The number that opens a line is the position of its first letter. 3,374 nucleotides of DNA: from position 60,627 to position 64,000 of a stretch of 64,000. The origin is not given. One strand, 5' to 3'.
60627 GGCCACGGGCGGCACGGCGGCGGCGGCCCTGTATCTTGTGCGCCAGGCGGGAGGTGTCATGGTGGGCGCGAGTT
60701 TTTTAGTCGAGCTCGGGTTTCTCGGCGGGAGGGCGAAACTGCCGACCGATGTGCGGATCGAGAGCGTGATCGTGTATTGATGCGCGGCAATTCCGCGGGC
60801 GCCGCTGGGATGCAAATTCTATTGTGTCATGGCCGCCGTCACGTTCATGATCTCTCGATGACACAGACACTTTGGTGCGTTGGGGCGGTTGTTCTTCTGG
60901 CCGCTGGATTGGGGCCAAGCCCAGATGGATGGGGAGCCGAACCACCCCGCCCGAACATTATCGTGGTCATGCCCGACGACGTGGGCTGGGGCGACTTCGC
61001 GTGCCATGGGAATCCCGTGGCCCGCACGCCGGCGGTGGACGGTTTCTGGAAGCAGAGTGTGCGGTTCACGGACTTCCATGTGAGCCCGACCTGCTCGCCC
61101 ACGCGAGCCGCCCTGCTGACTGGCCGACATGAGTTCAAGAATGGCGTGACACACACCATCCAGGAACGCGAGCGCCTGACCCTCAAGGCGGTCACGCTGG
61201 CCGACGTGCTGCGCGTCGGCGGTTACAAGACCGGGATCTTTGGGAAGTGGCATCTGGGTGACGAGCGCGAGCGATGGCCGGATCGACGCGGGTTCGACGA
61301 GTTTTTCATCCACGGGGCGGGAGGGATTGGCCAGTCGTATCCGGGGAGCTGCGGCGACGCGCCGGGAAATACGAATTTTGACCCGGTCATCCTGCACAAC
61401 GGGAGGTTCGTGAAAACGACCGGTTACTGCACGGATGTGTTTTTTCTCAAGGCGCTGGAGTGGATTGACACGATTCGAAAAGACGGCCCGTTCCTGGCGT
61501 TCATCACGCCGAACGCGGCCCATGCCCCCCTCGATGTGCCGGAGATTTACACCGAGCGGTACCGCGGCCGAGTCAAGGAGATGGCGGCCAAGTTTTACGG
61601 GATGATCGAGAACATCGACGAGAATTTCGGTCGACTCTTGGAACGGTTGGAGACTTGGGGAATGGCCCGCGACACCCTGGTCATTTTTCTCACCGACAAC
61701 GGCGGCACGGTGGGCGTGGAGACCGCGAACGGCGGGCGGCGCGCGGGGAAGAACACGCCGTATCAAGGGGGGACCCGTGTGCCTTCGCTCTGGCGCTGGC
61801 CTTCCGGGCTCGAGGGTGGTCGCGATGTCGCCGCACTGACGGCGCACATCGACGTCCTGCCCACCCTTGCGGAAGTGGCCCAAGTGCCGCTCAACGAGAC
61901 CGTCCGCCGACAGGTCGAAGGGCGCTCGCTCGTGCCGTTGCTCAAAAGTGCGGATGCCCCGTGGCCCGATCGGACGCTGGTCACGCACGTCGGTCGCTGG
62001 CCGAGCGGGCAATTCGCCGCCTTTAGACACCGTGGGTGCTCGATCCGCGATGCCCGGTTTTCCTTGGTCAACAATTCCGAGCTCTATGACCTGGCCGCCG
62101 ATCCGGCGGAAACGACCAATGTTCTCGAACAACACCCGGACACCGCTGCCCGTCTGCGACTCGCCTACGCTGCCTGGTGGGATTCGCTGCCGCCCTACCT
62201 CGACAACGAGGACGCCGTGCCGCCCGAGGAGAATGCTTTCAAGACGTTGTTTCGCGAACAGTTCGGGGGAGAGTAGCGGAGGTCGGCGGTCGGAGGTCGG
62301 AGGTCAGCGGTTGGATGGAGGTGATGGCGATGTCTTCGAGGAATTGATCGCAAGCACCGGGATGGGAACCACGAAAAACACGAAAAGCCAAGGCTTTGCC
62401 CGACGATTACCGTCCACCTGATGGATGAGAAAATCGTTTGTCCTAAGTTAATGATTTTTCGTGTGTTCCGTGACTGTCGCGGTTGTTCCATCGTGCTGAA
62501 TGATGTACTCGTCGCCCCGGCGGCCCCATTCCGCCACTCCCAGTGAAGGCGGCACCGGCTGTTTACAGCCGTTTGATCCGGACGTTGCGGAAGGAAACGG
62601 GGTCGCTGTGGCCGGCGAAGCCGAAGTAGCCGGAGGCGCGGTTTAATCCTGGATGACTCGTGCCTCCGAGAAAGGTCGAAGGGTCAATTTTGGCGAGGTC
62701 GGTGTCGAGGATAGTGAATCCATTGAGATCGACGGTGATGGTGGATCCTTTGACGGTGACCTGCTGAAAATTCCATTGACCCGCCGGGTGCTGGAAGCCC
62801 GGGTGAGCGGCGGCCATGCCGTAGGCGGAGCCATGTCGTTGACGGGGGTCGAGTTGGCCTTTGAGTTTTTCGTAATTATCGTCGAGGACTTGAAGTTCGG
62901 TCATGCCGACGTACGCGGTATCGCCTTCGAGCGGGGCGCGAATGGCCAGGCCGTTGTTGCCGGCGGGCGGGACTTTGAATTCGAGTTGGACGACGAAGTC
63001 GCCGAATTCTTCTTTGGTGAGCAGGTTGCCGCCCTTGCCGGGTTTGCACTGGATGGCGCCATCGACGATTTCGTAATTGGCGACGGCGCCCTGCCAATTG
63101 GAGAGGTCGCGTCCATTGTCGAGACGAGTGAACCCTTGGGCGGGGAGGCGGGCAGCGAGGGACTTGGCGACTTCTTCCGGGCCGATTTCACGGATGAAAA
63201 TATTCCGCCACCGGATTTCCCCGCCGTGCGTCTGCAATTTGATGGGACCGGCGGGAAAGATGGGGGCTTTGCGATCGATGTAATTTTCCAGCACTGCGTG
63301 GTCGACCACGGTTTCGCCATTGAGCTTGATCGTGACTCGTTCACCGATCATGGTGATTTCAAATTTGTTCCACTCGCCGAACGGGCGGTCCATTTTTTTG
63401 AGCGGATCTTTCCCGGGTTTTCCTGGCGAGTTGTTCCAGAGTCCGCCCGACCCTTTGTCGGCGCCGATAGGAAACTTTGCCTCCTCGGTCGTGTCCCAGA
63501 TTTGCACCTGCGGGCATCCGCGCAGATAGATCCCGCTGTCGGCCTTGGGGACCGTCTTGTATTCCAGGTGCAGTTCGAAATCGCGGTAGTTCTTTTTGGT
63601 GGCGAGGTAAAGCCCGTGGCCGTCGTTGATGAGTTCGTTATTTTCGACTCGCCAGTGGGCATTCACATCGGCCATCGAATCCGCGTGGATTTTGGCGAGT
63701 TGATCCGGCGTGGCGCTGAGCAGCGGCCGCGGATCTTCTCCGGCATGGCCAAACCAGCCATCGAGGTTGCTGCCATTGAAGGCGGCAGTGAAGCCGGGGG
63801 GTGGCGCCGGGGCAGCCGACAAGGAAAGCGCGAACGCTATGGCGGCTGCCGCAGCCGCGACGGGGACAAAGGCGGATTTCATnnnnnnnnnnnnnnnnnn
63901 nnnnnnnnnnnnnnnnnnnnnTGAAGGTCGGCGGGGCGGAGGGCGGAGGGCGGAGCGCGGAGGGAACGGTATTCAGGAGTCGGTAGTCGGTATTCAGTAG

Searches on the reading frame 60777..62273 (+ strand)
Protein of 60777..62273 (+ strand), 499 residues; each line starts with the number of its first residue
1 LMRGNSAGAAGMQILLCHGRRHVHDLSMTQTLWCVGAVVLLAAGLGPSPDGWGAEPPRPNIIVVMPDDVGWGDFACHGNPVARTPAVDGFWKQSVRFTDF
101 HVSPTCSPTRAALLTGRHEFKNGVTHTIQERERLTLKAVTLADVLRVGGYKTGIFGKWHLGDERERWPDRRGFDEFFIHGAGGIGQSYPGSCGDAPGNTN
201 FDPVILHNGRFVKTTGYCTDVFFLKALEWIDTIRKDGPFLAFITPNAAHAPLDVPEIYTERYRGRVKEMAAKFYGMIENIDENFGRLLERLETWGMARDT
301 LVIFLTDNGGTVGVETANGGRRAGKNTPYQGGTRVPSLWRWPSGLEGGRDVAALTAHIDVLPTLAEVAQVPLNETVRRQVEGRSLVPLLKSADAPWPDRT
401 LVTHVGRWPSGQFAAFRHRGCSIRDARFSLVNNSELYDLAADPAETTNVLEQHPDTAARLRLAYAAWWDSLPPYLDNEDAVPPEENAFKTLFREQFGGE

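Call 14: find_encoding_contigs(protein=window:60777-62273:+, flank=10000, max_places=6)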
Protein window:60777-62273:+ (499 aa): no gene with exactly this product is on record in the collection.

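Call 63: search_protein_families(library=pfam, proteins=[window:60777-62273:+], max_evalue=1)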
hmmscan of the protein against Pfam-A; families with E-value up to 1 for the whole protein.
window:60777-62273:+ (499 aa): 3 families
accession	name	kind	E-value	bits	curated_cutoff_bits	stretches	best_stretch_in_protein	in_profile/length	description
PF00884.28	Sulfatase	-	7.7e-52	176.9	25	1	59-369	1-300/301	Sulfatase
PF16347.10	SGSH_C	-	4.2e-12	46.9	29.3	1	329-454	12-136/154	N-sulphoglucosamine sulphohydrolase, C-terminal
PF07394.17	DUF1501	-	0.033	13.8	27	1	276-319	267-310/390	Protein of unknown function (DUF1501)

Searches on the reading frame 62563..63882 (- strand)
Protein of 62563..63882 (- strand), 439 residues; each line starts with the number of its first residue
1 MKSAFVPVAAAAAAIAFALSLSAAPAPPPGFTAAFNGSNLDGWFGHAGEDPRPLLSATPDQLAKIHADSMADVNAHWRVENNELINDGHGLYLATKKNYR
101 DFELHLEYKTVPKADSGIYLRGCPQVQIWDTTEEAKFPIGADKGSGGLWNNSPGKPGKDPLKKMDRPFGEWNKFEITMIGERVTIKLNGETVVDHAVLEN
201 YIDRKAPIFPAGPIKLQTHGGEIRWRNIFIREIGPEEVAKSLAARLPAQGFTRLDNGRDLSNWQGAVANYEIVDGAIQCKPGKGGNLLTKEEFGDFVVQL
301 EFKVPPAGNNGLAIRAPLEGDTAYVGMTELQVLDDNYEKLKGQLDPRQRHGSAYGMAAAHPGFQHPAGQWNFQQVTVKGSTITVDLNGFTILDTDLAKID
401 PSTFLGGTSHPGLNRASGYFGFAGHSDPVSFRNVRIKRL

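Call 63: search_protein_families(library=pfam, proteins=[window:62563-63882:-], max_evalue=1)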
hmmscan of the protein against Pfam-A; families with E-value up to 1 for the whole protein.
window:62563-63882:- (439 aa): 2 families
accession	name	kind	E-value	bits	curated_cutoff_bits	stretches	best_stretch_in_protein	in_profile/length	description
PF06439.18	3keto-disac_hyd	-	2e-79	266.4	26.8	2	30-231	1-187/187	3-keto-disaccharide hydrolase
PF20407.5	DUF1583_N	-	7.8e-08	32.7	22.9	2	169-198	89-118/150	Domain of unknown function (DUF1583_N)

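Call 69: find_encoding_contigs(protein=window:62566-63882:-, flank=10000, max_places=5)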
Protein window:62566-63882:- (439 aa): no gene with exactly this product is on record in the collection.
